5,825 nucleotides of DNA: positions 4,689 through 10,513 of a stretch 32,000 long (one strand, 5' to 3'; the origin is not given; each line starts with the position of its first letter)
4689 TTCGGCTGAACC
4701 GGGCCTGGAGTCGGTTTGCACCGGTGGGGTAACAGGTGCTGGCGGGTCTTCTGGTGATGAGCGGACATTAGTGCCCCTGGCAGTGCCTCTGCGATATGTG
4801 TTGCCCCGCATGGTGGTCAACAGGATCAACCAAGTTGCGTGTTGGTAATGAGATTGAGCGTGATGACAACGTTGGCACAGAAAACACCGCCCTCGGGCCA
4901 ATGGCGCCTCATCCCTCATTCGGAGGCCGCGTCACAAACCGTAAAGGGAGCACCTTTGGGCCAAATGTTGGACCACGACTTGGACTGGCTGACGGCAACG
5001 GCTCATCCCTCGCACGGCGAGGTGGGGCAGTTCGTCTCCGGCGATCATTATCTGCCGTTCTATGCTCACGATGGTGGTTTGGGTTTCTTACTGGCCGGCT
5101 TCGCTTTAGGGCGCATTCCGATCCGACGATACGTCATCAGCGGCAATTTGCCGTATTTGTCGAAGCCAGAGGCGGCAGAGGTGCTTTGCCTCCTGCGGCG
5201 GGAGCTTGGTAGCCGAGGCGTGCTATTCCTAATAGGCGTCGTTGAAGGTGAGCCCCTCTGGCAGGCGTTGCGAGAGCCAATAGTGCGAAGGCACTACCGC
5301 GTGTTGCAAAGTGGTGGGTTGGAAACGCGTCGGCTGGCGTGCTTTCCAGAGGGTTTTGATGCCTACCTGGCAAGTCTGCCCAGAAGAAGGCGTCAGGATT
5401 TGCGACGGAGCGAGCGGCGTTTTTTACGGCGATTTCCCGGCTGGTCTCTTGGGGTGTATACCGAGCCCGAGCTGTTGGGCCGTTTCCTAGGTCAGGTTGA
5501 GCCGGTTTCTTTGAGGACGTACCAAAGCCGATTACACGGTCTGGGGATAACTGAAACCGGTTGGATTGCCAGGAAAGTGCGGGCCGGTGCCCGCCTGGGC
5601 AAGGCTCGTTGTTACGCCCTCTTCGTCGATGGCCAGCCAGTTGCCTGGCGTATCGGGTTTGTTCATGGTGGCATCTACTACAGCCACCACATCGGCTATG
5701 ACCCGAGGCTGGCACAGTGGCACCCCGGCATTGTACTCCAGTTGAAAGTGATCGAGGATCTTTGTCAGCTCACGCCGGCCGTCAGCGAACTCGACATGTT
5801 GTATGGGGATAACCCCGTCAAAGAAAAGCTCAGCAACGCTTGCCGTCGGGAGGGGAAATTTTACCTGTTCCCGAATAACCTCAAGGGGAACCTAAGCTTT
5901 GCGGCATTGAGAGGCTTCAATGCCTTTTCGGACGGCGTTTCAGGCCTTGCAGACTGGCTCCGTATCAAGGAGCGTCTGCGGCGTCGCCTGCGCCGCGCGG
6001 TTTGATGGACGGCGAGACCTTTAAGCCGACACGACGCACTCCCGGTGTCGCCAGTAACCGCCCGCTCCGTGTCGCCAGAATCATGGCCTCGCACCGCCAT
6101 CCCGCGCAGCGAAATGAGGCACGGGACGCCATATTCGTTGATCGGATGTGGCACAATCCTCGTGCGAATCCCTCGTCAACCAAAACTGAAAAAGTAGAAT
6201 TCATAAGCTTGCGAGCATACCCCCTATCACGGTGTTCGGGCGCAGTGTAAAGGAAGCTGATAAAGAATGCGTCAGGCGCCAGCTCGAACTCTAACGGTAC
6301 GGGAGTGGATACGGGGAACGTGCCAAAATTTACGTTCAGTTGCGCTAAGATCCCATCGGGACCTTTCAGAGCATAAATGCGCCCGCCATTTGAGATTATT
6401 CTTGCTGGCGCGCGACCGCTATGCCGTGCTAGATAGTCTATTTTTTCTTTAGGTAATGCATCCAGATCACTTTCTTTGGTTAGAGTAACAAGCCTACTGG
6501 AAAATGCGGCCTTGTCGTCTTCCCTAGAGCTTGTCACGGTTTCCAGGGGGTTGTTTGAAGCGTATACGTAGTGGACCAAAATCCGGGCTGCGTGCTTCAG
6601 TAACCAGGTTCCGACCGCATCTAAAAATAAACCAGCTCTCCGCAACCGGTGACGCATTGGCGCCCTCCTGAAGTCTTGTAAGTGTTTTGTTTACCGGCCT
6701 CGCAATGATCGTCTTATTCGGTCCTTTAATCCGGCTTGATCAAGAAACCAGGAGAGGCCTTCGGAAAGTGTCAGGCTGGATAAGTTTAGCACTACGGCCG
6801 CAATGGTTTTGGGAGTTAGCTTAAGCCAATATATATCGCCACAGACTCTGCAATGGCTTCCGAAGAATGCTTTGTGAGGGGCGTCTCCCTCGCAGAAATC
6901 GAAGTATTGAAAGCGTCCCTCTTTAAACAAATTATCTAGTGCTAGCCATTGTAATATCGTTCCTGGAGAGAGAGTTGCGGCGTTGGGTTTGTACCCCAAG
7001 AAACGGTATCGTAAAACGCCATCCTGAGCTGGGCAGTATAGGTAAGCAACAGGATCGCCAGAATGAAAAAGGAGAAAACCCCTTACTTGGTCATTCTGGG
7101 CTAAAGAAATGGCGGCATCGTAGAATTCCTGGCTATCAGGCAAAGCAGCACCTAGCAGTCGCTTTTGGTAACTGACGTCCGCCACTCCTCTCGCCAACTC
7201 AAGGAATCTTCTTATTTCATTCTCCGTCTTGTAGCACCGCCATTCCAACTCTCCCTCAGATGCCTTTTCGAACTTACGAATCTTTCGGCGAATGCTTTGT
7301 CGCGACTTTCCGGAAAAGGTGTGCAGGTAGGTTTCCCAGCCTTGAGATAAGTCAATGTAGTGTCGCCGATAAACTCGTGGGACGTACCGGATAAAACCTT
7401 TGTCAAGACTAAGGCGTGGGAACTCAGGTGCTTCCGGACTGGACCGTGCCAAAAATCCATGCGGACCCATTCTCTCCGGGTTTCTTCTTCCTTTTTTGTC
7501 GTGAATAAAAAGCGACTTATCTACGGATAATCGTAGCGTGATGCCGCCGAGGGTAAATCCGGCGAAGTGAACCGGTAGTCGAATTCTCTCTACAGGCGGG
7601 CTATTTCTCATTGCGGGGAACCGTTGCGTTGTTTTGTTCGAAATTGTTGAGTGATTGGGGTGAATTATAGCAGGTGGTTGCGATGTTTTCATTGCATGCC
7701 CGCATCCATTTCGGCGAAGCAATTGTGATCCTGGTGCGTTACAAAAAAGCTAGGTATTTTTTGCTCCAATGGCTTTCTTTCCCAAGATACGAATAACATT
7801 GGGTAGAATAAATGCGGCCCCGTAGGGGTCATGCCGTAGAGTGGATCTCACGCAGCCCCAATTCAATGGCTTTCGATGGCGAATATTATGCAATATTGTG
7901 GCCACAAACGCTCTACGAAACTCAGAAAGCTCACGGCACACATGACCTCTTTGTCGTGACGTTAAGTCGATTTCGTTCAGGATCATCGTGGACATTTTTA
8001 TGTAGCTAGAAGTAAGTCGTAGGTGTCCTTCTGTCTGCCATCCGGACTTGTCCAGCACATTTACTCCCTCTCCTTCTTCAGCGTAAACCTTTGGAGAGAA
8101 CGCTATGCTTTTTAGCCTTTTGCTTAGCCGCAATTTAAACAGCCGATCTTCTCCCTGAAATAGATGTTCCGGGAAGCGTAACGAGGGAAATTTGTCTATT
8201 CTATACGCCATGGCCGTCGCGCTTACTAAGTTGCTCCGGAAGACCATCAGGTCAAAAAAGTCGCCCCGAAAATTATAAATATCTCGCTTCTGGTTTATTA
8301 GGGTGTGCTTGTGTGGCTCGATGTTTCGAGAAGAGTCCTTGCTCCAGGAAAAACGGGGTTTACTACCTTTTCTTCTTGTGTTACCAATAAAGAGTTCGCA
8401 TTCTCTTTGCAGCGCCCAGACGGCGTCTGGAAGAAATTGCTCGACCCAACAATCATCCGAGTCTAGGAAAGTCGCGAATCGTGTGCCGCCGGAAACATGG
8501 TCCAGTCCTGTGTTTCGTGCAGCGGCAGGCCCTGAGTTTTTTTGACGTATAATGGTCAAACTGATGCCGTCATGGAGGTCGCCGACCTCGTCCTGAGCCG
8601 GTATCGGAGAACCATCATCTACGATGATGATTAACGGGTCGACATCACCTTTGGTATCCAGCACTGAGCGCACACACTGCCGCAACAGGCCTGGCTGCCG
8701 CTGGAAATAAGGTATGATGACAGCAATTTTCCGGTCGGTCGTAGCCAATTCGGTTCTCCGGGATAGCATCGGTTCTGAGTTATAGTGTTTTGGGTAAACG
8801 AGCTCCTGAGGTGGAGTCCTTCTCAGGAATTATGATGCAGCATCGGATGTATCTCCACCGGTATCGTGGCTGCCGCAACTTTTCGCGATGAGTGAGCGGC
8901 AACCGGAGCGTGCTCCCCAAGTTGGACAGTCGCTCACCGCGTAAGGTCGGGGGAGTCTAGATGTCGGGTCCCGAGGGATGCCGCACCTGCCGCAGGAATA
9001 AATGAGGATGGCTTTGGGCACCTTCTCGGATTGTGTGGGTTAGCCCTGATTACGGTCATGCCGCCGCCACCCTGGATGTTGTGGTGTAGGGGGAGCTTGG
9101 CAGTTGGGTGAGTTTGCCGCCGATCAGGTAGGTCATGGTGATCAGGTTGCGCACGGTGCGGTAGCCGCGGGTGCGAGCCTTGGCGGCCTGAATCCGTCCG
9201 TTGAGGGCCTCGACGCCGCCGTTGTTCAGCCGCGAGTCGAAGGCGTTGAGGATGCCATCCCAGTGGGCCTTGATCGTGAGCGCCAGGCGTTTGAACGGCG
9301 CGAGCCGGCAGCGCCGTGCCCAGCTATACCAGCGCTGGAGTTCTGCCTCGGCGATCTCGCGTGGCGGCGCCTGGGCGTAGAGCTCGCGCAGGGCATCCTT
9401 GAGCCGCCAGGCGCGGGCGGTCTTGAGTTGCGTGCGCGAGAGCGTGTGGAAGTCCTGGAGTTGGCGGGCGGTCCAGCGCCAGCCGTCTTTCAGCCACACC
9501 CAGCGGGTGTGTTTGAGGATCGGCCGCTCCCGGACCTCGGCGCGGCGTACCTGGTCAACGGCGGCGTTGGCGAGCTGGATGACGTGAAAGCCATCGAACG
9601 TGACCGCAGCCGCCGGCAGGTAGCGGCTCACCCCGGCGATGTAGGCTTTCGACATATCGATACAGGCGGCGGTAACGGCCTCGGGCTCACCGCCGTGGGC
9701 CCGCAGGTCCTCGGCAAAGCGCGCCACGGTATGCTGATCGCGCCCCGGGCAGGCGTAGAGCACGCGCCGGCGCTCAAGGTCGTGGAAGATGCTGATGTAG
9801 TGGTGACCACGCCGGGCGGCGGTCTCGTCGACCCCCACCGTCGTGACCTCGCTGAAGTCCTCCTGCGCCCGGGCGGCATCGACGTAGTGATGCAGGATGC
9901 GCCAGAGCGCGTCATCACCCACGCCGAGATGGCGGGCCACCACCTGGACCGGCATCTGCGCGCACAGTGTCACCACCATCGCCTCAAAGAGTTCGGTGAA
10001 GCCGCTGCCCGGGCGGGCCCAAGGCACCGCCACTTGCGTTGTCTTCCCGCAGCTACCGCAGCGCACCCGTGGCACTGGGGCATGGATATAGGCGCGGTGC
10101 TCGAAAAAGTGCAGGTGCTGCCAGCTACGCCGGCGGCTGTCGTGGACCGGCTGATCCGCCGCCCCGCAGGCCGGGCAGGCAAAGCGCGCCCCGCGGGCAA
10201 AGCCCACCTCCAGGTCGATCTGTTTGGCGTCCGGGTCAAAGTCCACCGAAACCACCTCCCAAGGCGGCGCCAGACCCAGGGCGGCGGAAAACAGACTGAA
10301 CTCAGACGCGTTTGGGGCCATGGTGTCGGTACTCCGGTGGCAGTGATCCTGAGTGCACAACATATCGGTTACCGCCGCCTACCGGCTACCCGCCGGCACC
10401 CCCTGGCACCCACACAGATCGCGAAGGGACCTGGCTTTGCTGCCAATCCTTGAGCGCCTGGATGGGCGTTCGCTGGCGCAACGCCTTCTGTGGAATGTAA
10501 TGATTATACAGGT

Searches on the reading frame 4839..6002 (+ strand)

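Call 12: search_protein_families(library=ncbifam, proteins=[window:4839-6002:+], max_evalue=0.001)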
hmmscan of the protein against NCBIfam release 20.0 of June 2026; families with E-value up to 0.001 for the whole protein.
window:4839-6002:+ (388 aa): 1 family
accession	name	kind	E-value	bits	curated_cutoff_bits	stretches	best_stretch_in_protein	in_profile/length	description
NF047385.1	T4SS_GNAT_BspF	exception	0.00096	17.8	775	0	252-310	296-354/428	type IV secretion system effector crotonyl transferase BspF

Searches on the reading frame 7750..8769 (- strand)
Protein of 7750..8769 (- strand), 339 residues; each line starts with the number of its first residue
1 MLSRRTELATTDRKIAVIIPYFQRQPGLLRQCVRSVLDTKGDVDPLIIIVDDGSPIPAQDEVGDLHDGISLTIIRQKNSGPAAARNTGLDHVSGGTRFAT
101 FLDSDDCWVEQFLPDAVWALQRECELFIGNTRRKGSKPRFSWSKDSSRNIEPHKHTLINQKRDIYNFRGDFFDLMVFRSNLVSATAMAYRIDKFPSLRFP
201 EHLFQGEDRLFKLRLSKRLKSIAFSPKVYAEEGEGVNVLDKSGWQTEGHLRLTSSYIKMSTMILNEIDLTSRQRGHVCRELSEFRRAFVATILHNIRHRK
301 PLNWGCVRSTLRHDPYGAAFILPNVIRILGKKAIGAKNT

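Call 12: search_protein_families(library=ncbifam, proteins=[window:7750-8769:-], max_evalue=0.001)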
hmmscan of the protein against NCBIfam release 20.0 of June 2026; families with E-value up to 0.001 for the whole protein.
window:7750-8769:- (339 aa): 5 families
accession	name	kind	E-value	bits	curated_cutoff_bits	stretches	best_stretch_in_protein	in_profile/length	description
NF041875.1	EPS_EpsD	equivalog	7.4e-13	48.6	370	1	16-115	2-99/325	exopolysaccharide biosynthesis glycosyltransferase EpsD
TIGR03965.1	mycofact_glyco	equivalog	5.7e-12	45.2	280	1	10-112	71-171/467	mycofactocin biosynthesis glycosyltransferase MftF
NF047683.1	TeichurnBiosyTuaG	equivalog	1.5e-10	41.2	400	1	11-114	4-105/252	teichuronic acid biosynthesis protein TuaG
NF007482.0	PRK10073.1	equivalog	1e-08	34.6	423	1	12-109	5-99/334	glycosyltransferase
NF050050.1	ProtGlycPglI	equivalog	1.4e-08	34.4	500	1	14-128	3-116/306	GalNAc(5)-diNAcBac-PP-undecaprenol beta-1,3-glucosyltransferase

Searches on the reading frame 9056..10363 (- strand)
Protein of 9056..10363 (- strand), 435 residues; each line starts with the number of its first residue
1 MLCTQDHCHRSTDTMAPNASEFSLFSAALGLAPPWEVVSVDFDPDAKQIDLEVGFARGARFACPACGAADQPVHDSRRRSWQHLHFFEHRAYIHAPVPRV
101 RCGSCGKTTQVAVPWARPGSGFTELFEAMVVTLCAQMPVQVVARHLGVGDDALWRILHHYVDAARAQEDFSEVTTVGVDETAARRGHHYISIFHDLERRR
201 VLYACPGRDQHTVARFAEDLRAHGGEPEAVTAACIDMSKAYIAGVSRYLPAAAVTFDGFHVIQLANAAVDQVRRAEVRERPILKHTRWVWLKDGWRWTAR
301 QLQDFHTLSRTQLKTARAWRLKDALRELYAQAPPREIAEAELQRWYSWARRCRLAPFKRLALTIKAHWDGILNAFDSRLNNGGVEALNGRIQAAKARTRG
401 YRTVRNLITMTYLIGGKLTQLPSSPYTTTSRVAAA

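Call 12: search_protein_families(library=ncbifam, proteins=[window:9056-10363:-], max_evalue=0.001)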
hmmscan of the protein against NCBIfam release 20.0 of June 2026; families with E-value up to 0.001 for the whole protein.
window:9056-10363:- (435 aa): 3 families
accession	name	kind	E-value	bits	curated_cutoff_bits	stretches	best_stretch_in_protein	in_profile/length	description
NF033550.5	transpos_ISL3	equivalog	3e-103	345.8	180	1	52-413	3-369/370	ISL3 family transposase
NF049917.1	ISAon1_downstr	equivalog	8.1e-23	81.1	250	2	281-404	192-315/327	ISAon1 family transposase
NF049919.1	DesA_ISL3_tail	domain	4.7e-14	52.9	30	1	253-368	1-122/122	DesA/ISL3 alpha bundle tail domain-containing protein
